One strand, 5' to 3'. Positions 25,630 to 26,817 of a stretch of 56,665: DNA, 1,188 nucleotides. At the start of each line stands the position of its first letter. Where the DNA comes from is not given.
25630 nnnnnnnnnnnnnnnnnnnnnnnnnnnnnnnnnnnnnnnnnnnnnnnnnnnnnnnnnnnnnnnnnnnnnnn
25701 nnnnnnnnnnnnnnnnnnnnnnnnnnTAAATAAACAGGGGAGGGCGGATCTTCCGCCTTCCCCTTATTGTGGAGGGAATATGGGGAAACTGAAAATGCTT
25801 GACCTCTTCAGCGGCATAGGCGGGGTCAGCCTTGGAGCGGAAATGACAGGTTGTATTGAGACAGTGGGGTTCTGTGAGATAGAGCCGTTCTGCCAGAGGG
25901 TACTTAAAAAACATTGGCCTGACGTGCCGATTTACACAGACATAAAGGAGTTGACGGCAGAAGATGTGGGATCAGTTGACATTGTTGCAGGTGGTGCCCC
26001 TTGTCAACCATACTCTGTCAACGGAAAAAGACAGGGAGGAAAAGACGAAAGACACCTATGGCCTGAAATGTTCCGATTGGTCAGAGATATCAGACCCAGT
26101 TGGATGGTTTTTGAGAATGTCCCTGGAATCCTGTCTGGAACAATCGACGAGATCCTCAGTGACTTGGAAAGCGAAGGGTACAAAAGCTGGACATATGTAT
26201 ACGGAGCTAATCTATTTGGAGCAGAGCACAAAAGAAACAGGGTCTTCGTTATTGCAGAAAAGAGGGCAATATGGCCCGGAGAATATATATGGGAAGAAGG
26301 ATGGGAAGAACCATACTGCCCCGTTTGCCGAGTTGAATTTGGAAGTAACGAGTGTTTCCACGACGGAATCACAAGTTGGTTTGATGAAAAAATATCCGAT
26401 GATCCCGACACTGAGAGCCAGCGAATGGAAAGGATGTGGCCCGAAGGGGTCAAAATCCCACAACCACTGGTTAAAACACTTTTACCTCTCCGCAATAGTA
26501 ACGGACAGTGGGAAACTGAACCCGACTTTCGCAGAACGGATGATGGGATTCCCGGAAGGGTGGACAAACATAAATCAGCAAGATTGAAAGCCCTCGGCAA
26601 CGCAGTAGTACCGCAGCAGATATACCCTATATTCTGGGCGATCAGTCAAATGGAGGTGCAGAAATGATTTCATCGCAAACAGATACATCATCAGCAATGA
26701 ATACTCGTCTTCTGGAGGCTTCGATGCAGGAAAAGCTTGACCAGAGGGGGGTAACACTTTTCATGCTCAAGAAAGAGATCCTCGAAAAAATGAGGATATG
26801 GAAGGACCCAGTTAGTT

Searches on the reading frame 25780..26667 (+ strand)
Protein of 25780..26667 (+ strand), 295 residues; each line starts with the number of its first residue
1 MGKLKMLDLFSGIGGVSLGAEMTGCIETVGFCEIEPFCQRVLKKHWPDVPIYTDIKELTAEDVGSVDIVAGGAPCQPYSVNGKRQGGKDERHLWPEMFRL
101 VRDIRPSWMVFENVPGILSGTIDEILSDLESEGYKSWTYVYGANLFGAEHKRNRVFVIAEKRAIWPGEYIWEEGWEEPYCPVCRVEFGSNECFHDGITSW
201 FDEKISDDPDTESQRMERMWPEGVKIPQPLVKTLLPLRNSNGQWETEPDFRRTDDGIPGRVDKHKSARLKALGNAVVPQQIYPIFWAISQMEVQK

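Call 68: search_protein_families(library=phrogs, proteins=[window:25780-26667:+], max_evalue=0.00001)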
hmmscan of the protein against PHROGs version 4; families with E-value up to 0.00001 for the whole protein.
window:25780-26667:+ (295 aa): 7 families
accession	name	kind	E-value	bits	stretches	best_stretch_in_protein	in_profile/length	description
phrog_363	-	other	8.8e-71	239.7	1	2-292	52-316/327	DNA methyltransferase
phrog_116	-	other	3.5e-54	185.3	1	1-164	205-376/779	DNA methyltransferase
phrog_36267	-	other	3.9e-14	53.6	1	5-68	2-64/151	DNA methyltransferase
phrog_5999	-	other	2.1e-13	51.2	1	4-88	3-91/109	DNA methyltransferase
phrog_32758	-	other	6.1e-11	43.3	0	243-284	105-143/154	DNA methyltransferase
phrog_29583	-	other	8e-08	32.4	0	49-123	61-137/468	DNA methyltransferase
phrog_864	-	DNA, RNA and nucleotide metabolism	3.2e-06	26.9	1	31-128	667-759/1064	DNA primase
